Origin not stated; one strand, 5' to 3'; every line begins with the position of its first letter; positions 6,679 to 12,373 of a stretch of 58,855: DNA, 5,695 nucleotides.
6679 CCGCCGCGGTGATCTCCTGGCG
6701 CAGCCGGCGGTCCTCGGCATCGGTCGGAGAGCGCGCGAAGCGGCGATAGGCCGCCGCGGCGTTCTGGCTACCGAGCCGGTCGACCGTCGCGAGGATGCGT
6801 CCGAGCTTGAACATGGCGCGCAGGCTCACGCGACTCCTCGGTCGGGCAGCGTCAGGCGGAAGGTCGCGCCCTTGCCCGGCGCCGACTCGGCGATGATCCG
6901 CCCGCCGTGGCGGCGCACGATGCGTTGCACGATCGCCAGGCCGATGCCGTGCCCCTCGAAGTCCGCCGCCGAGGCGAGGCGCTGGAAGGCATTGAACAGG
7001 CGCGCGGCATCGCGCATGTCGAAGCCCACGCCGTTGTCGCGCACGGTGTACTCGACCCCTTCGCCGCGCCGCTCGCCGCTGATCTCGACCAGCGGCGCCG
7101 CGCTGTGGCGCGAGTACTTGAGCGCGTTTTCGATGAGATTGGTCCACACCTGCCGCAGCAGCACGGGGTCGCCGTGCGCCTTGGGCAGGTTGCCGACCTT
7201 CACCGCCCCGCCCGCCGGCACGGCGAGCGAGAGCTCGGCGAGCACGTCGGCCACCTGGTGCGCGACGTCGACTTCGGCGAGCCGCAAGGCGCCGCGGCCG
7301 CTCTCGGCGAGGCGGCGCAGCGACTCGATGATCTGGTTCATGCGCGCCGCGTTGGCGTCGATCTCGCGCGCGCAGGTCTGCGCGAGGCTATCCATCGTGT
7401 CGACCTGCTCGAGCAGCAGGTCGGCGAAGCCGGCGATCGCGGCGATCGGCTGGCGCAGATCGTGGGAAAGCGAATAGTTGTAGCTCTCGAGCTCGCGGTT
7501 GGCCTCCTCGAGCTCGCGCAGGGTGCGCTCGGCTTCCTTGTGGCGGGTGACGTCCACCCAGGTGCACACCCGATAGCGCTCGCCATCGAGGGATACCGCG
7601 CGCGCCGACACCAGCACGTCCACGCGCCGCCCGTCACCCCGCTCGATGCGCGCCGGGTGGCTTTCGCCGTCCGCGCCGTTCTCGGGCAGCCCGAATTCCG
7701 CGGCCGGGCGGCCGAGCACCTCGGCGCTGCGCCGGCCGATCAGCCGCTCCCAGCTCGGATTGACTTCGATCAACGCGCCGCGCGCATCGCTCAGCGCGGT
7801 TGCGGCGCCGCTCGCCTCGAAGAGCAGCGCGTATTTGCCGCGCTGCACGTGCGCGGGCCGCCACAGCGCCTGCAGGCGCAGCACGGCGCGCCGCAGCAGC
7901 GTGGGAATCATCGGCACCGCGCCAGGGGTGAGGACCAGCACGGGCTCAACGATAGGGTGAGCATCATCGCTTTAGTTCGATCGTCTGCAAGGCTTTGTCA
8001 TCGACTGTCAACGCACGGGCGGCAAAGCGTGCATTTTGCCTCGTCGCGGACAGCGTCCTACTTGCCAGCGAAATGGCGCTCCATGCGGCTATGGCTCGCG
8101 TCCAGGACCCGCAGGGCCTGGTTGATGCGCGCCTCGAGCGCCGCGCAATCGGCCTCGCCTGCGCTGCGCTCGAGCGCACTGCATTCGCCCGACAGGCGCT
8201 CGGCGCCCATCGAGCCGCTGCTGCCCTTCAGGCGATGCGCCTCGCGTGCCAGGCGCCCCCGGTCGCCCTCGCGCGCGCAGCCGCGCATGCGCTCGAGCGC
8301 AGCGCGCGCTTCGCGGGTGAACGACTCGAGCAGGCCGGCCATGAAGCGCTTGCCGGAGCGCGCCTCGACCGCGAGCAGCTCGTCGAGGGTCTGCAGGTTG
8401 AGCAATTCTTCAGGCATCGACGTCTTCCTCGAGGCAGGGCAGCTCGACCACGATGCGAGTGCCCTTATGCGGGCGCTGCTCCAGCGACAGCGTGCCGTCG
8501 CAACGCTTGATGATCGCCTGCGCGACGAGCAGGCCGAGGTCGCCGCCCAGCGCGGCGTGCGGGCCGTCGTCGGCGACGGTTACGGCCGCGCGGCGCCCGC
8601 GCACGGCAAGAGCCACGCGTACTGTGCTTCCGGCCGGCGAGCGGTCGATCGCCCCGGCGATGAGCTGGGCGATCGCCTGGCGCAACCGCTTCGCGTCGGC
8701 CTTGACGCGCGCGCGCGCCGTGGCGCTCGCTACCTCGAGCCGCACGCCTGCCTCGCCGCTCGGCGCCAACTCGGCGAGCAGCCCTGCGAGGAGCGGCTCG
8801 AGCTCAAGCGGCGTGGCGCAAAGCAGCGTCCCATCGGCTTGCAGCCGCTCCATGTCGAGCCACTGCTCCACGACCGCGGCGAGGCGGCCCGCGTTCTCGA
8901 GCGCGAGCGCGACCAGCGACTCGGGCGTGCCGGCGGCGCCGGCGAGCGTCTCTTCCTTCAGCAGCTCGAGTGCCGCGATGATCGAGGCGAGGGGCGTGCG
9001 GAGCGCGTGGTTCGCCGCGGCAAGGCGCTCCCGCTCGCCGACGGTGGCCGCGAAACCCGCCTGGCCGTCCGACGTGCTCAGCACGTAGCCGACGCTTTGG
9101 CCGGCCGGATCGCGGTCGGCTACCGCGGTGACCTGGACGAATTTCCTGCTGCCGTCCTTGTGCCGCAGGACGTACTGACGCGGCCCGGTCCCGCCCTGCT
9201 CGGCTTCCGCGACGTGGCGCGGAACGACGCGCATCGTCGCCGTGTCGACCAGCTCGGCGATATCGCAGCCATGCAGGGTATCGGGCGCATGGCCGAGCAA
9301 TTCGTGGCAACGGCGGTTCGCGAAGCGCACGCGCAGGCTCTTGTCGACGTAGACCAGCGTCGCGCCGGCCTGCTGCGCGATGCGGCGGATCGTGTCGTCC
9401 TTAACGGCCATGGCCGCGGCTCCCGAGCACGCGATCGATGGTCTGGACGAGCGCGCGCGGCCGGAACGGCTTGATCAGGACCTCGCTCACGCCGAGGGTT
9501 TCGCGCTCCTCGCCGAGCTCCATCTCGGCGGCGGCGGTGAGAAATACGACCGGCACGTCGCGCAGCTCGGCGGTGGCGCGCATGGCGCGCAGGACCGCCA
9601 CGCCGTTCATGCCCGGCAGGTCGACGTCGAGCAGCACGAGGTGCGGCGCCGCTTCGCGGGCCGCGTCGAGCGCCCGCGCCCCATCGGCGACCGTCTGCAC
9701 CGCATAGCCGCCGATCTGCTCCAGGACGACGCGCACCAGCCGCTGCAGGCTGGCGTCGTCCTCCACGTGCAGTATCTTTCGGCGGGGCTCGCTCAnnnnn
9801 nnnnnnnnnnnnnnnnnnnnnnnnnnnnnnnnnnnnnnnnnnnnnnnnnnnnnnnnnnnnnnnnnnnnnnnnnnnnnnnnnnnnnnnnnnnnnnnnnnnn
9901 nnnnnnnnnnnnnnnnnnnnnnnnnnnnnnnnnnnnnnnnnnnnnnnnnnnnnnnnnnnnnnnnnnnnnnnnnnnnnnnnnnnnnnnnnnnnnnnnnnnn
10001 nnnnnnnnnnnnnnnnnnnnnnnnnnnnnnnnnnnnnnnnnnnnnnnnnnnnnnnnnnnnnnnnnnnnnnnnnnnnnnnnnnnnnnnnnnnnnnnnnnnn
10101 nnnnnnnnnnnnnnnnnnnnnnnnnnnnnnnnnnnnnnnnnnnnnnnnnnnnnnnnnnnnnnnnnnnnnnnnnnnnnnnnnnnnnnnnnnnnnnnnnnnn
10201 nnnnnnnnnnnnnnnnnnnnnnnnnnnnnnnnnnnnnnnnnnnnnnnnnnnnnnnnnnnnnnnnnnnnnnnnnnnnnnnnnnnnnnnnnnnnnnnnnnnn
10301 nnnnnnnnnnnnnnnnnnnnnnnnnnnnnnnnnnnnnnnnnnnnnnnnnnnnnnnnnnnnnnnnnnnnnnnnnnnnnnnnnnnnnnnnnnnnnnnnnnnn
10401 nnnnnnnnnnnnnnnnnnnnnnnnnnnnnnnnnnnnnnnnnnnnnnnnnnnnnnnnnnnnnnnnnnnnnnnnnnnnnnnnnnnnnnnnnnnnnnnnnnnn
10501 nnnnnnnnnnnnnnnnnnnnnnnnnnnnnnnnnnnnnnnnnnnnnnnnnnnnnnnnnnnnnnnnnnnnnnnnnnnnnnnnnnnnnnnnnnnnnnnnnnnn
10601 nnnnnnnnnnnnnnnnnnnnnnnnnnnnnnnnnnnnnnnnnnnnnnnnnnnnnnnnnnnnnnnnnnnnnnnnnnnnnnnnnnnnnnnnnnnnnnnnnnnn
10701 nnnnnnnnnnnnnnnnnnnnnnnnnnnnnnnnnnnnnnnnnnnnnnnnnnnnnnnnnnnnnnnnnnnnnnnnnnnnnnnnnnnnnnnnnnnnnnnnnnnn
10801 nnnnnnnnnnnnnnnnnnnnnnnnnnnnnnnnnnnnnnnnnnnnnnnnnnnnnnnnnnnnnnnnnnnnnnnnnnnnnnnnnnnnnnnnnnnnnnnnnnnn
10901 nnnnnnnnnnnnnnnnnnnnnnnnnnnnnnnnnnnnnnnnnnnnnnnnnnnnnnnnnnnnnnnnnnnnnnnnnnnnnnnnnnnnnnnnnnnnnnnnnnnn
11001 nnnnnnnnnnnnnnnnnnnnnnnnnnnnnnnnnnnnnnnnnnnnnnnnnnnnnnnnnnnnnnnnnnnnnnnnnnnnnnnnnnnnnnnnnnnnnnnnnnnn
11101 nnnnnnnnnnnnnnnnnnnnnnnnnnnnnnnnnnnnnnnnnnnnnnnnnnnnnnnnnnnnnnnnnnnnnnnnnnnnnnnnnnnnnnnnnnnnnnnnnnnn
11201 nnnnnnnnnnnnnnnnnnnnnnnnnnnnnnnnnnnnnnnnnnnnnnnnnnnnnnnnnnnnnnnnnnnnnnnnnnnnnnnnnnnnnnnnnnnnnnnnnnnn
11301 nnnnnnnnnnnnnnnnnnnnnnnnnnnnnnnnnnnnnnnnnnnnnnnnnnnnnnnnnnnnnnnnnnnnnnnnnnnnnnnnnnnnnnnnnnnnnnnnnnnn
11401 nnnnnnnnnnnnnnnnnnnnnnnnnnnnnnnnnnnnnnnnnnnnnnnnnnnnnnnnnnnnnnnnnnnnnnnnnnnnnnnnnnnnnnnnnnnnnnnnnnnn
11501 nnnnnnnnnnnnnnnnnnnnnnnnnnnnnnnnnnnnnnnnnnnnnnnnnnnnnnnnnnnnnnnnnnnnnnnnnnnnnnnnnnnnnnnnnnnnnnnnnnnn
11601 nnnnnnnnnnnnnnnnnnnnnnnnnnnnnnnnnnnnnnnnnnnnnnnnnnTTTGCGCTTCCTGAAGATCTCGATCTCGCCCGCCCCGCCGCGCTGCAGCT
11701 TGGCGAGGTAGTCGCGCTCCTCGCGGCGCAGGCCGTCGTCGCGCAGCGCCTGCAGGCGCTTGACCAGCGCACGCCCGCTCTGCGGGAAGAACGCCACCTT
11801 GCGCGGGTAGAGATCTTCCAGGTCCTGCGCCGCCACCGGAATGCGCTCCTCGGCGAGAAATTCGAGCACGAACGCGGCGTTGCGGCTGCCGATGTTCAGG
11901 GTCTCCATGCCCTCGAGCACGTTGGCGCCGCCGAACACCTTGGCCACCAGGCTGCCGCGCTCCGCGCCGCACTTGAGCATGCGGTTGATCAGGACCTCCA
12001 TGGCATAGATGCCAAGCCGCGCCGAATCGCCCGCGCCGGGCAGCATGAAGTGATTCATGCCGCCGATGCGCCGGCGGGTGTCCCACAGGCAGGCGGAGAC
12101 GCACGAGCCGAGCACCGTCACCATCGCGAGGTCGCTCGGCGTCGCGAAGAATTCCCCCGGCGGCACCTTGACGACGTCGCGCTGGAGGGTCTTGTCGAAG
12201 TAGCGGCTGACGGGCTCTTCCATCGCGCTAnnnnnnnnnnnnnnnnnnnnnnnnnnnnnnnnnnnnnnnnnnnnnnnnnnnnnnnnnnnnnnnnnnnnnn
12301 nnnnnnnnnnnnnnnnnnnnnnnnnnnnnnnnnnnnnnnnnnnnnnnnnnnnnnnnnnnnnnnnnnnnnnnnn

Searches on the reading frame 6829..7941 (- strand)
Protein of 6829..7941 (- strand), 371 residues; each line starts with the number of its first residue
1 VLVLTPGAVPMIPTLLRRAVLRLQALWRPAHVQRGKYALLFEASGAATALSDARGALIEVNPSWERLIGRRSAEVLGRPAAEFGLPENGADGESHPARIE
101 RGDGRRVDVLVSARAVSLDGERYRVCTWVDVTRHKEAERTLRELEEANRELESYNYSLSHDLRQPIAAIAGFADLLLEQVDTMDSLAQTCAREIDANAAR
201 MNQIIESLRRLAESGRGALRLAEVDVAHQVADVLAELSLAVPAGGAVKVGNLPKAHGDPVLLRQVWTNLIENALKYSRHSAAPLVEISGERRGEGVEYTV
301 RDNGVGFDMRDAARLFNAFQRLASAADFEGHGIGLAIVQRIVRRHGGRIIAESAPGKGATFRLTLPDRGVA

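Call 24: search_protein_families(library=pfam, proteins=[window:6829-7941:-], max_evalue=0.001)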
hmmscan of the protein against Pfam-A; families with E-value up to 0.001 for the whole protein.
window:6829-7941:- (371 aa): 7 families
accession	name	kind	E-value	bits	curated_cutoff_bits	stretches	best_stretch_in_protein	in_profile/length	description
PF02518.31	HATPase_c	-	1.1e-26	93.9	26.4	1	257-367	1-109/111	Histidine kinase-, DNA gyrase B-, and HSP90-like ATPase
PF00512.31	HisKA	-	9.6e-11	42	26.9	1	157-214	8-63/66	His Kinase A (phospho-acceptor) domain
PF13426.13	PAS_9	-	2.6e-08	34.5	27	1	48-132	4-102/103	PAS domain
PF13581.12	HATPase_c_2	-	5.3e-05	23.7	27.4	1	270-345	40-112/127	Histidine kinase-like ATPase domain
PF00989.32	PAS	-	0.00013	22.3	22.6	1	36-87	2-53/113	PAS fold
PF13188.13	PAS_8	-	0.00017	21.8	21.8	1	36-79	2-46/65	PAS domain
PF08448.16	PAS_4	-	0.00036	21.2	23.1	0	41-95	1-48/110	PAS fold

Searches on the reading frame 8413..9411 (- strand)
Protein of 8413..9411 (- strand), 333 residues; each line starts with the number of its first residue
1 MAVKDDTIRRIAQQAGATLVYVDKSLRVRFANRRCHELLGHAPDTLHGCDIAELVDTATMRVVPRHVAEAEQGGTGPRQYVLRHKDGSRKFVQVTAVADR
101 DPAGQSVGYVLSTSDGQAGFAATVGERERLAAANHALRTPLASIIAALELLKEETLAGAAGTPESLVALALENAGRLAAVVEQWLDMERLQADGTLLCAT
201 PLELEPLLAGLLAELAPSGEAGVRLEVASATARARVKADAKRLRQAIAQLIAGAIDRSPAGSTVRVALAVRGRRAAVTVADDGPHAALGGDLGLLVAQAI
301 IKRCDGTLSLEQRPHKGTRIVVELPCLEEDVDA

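Call 24: search_protein_families(library=pfam, proteins=[window:8413-9411:-], max_evalue=0.001)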
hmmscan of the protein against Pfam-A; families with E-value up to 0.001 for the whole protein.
window:8413-9411:- (333 aa): 5 families
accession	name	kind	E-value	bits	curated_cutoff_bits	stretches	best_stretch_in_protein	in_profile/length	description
PF00512.31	HisKA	-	4.4e-11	43.1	26.9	1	128-192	4-65/66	His Kinase A (phospho-acceptor) domain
PF02518.31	HATPase_c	-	1.7e-10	41.7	26.4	1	239-325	2-108/111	Histidine kinase-, DNA gyrase B-, and HSP90-like ATPase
PF08448.16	PAS_4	-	6.8e-08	33.2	23.1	1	16-115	5-104/110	PAS fold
PF00989.32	PAS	-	7.7e-07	29.6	22.6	1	8-111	3-108/113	PAS fold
PF08447.18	PAS_3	-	0.00011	22.8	25.6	1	30-109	3-85/89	PAS fold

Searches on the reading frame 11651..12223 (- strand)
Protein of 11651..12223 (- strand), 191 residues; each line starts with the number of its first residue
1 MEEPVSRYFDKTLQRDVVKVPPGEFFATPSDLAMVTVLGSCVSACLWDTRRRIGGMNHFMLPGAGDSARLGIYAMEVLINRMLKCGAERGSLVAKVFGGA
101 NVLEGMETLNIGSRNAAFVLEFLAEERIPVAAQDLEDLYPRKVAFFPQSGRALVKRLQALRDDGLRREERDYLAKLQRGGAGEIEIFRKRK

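Call 24: search_protein_families(library=pfam, proteins=[window:11651-12223:-], max_evalue=0.001)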
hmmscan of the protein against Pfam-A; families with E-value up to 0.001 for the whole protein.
window:11651-12223:- (191 aa): 1 family
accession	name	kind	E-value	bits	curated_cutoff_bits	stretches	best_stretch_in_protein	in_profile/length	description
PF03975.18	CheD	-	2.5e-27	95.6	25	1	65-156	14-108/108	CheD chemotactic sensory transduction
